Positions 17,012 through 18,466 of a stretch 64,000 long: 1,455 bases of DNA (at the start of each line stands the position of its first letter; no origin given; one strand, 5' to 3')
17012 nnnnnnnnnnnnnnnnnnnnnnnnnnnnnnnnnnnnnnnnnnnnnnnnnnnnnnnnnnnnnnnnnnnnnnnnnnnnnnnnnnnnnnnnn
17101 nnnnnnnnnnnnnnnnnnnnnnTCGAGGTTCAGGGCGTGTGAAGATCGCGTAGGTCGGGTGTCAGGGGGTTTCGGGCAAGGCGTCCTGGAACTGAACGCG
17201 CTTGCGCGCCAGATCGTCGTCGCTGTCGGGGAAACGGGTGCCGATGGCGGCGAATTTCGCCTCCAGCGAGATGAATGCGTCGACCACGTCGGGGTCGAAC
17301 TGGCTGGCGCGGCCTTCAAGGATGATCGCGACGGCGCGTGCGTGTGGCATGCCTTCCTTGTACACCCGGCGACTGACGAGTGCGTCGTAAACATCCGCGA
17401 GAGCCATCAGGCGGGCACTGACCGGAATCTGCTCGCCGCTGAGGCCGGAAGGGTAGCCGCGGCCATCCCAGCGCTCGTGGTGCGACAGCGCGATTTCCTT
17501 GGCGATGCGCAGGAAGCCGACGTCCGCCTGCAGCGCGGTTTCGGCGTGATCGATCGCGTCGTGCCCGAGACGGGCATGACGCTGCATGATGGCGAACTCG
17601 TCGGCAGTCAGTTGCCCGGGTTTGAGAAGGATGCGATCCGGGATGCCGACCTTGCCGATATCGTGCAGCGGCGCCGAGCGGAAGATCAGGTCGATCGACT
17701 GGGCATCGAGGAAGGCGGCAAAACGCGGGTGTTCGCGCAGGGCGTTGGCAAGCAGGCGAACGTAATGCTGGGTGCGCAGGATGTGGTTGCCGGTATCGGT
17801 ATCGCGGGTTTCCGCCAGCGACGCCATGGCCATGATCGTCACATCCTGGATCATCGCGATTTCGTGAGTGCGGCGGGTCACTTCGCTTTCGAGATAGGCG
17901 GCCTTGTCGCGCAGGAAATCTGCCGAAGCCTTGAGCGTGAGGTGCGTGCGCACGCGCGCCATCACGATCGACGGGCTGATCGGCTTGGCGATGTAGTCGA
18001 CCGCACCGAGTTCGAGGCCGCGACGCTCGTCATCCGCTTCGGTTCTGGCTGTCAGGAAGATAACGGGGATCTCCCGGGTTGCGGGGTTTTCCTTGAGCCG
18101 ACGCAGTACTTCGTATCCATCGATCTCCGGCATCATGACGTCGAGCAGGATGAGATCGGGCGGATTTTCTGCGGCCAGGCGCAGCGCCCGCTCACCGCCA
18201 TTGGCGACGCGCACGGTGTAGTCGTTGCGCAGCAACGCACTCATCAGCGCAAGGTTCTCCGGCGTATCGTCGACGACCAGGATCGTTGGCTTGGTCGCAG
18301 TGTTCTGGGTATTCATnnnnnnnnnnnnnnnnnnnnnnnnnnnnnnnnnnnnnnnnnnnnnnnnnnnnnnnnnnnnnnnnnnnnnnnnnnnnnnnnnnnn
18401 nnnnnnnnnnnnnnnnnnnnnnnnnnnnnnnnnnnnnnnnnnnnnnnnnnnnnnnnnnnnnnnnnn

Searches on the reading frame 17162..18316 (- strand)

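Call 44: search_protein_families(library=pfam, proteins=[window:17162-18316:-], max_evalue=0.00001)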
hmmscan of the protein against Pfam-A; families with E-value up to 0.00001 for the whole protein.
window:17162-18316:- (384 aa): 3 families
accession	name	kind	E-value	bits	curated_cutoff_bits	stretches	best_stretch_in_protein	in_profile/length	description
PF13487.12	HD_5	-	3.8e-30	105.3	27.2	1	212-344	43-170/170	HD domain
PF00072.30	Response_reg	-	9.1e-29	100.3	30.2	1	12-122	1-110/111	Response regulator receiver domain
PF01966.28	HD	-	3.2e-17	63.3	22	1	176-312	2-115/116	HD domain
